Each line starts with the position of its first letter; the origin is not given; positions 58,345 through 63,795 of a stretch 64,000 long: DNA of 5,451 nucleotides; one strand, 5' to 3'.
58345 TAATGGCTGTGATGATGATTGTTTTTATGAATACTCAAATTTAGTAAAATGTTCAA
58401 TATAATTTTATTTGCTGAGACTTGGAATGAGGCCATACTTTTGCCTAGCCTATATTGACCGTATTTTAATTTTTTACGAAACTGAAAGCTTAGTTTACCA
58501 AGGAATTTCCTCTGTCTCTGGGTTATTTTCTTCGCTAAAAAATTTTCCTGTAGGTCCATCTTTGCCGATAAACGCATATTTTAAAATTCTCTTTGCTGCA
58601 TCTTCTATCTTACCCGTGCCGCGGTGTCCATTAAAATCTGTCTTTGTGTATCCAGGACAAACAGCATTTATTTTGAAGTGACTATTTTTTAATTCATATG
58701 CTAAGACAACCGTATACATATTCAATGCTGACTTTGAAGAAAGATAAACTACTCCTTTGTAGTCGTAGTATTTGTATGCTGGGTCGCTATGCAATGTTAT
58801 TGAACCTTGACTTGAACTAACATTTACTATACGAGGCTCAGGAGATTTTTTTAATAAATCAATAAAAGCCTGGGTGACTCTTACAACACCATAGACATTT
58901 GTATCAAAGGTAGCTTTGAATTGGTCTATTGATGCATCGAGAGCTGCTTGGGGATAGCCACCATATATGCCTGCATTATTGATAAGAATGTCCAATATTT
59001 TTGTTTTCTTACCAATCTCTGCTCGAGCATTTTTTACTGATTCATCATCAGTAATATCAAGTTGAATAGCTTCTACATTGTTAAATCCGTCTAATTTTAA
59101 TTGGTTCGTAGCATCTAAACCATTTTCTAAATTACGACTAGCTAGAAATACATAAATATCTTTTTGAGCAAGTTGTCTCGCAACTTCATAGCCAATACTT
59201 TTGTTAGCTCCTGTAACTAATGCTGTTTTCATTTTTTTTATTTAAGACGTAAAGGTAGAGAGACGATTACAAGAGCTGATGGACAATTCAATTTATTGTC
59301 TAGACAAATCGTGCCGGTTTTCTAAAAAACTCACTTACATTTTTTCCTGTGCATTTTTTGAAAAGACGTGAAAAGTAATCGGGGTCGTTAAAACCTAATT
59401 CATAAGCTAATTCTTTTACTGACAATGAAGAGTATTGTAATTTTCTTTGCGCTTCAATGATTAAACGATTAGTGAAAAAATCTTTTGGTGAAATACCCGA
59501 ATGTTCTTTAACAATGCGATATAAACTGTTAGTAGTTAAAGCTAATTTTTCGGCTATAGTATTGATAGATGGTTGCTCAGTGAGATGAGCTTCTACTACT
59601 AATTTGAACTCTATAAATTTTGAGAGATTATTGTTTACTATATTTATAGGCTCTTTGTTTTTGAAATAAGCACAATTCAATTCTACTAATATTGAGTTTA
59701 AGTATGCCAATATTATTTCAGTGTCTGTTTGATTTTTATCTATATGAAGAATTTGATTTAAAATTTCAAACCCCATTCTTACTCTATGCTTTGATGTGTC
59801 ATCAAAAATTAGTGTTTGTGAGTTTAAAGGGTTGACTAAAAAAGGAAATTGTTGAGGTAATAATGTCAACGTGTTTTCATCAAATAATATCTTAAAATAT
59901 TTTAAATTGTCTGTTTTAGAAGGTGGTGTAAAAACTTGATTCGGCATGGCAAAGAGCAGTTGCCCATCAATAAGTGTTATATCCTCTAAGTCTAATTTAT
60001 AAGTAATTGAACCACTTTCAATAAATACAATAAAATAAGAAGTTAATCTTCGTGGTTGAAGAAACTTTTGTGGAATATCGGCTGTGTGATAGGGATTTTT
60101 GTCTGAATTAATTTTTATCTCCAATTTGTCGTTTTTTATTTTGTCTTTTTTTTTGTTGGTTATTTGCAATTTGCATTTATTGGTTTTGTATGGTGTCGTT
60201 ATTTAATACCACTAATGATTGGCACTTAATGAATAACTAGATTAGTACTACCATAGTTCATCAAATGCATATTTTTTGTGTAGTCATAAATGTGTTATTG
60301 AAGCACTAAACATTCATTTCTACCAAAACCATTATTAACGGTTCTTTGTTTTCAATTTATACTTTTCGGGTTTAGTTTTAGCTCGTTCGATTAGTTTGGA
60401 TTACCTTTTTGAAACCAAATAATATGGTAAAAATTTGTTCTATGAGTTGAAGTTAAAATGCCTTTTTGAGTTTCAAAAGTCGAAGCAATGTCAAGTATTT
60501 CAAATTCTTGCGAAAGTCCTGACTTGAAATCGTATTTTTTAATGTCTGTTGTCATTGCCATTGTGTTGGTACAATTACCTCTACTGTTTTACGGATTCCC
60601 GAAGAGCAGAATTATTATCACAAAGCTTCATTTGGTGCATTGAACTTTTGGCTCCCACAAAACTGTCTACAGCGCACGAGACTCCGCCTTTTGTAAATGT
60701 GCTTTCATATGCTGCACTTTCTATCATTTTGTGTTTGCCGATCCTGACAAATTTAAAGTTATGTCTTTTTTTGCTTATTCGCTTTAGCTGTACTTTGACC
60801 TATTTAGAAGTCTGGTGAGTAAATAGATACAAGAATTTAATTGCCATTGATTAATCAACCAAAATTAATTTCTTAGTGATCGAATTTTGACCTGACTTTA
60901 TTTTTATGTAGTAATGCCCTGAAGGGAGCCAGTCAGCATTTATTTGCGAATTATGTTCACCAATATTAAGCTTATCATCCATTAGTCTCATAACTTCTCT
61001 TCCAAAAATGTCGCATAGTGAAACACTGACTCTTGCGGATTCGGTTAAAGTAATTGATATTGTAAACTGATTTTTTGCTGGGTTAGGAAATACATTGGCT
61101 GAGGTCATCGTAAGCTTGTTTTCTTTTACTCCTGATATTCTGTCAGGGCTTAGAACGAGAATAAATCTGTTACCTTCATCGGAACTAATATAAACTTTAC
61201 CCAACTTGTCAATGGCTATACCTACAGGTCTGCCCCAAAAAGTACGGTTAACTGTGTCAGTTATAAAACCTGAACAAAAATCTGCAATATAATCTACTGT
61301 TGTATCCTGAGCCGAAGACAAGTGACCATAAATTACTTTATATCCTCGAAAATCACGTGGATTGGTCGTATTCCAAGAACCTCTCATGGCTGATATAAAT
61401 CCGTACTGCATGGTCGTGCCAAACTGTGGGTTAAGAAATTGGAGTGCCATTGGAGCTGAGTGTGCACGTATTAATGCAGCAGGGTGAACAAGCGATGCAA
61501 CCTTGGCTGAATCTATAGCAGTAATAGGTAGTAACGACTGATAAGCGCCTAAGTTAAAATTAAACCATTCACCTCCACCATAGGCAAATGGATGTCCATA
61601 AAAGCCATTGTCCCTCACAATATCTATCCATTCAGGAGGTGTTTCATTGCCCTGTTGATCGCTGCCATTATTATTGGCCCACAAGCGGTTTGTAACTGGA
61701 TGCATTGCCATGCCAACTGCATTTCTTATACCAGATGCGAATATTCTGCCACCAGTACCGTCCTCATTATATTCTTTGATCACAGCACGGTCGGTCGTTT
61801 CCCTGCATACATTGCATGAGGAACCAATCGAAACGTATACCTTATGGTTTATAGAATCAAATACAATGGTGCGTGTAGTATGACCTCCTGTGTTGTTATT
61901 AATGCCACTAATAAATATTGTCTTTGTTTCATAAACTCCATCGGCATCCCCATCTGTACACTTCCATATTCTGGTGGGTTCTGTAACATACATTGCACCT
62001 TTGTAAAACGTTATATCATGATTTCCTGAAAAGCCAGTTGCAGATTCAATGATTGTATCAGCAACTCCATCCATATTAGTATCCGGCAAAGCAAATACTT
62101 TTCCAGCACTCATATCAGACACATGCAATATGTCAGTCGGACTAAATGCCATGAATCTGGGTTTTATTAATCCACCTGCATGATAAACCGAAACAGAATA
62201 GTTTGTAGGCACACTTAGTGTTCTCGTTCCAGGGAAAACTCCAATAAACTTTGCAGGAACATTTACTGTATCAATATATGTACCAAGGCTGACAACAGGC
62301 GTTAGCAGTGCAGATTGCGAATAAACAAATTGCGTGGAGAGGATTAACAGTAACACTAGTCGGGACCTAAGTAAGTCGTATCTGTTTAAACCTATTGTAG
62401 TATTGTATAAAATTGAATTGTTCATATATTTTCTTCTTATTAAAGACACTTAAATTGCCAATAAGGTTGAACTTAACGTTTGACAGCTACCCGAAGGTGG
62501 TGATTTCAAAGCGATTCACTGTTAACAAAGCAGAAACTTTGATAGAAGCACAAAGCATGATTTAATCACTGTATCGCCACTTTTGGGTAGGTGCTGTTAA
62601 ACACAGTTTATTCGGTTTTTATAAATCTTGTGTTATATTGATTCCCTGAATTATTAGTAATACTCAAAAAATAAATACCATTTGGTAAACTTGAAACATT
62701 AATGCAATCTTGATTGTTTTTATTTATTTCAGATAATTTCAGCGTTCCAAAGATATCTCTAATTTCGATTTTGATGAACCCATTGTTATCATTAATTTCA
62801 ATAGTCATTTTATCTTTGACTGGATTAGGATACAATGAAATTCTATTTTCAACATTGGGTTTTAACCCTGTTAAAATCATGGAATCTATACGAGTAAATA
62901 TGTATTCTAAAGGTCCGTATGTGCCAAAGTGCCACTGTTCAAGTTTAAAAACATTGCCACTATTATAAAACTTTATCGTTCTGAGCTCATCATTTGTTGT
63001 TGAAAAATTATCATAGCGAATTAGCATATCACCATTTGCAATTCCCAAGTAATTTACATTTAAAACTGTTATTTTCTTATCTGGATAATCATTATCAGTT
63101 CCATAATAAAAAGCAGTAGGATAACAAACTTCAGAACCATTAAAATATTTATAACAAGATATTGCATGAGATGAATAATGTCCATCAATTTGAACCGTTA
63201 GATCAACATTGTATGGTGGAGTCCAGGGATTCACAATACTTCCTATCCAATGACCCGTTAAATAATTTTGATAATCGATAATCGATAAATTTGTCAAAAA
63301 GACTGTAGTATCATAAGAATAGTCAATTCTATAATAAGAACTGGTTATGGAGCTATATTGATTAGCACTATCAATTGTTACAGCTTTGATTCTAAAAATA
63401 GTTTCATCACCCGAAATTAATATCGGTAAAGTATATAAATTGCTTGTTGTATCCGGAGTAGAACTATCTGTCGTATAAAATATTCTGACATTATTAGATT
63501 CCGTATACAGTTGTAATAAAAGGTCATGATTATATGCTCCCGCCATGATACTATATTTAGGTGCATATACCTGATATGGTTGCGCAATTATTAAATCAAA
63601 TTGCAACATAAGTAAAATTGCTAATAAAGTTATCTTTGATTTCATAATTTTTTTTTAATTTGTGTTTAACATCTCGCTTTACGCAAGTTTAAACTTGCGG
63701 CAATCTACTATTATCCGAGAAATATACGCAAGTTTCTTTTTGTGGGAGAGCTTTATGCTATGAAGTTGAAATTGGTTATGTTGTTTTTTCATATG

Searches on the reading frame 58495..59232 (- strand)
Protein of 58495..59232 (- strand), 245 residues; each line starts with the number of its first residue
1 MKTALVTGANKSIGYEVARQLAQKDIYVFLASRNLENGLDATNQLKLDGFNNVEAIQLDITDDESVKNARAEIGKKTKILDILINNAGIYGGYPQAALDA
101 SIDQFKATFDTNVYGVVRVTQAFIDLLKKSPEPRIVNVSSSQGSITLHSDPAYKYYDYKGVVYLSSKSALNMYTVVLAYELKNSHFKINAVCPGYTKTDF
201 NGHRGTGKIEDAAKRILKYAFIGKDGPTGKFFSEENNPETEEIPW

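Call 5: search_protein_families(library=pfam, proteins=[window:58495-59232:-], max_evalue=0.001)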
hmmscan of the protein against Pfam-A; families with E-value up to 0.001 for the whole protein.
window:58495-59232:- (245 aa): 5 families
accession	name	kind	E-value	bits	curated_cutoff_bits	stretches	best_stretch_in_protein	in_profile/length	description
PF00106.31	adh_short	-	5e-43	147.3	26.6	1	2-203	1-189/195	short chain dehydrogenase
PF13561.12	adh_short_C2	-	1.8e-33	116.5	27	1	8-216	1-194/236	Enoyl-(Acyl carrier protein) reductase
PF08659.16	KR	-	5.7e-09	36.6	22.6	1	3-145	2-141/180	KR domain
PF01370.27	Epimerase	-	1.5e-06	28.2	20.9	1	4-217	1-194/240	NAD dependent epimerase/dehydratase family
PF16363.11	GDP_Man_Dehyd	-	2.4e-05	24.4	27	1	5-141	1-130/332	GDP-mannose 4,6 dehydratase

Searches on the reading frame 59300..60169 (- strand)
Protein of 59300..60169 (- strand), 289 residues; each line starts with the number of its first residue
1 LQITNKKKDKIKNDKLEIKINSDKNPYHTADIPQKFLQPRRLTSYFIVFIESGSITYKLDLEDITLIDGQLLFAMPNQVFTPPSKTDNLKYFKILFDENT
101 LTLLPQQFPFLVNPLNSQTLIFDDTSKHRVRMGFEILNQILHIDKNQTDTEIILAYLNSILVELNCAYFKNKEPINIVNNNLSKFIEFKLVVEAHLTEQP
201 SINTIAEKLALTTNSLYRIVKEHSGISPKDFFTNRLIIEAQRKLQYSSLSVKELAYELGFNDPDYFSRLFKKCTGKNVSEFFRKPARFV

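Call 5: search_protein_families(library=pfam, proteins=[window:59300-60169:-], max_evalue=0.001)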
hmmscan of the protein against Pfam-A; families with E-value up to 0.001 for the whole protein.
window:59300-60169:- (289 aa): 3 families
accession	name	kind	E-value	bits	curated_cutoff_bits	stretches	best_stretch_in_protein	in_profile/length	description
PF12833.13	HTH_18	-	1.6e-19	70.4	33.6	1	205-283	1-79/80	Helix-turn-helix domain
PF00165.29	HTH_AraC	-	6.1e-11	42.6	26.6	1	247-280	7-39/42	Bacterial regulatory helix-turn-helix proteins, AraC family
PF13542.12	HTH_Tnp_ISL3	-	0.00063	19.6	27.4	0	192-223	20-50/51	Helix-turn-helix domain of transposase family ISL3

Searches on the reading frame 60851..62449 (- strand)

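Call 5: search_protein_families(library=pfam, proteins=[window:60851-62449:-], max_evalue=0.001)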
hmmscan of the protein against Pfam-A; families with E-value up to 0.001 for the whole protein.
window:60851-62449:- (532 aa): 3 families
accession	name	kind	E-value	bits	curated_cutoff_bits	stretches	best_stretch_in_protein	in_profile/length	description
PF18962.6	Por_Secre_tail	-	1.8e-15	57.4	27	1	453-529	1-74/75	Secretion system C-terminal sorting domain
PF23500.1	DUF7133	-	9e-09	35.5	27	1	114-261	57-207/385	Domain of unknown function (DUF7133)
PF07995.17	GSDH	-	3.1e-07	30.4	25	1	228-293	154-226/332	Glucose / Sorbosone dehydrogenase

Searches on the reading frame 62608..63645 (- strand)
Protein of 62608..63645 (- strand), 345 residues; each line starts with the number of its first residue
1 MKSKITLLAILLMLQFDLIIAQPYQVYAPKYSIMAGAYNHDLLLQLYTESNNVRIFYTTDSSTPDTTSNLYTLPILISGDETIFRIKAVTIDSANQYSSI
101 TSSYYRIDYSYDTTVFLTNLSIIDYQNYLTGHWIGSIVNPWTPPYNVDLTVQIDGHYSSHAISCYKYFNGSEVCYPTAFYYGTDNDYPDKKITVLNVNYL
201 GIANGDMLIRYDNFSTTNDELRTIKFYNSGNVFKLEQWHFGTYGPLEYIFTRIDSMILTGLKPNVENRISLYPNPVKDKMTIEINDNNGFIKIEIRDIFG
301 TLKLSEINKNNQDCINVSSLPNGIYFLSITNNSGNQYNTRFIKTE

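Call 5: search_protein_families(library=pfam, proteins=[window:62608-63645:-], max_evalue=0.001)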
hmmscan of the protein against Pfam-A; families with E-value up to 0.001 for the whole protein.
window:62608-63645:- (345 aa): 3 families
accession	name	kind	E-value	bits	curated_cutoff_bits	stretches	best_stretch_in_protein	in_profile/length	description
PF18962.6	Por_Secre_tail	-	9.5e-15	55.1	27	1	271-339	1-71/75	Secretion system C-terminal sorting domain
PF13287.12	Fn3_assoc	-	1.2e-12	48.2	23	1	45-104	2-58/59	Fn3 associated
PF13290.12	CHB_HEX_C_1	-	5.4e-12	45.9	22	1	35-101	3-66/67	Chitobiase/beta-hexosaminidase C-terminal domain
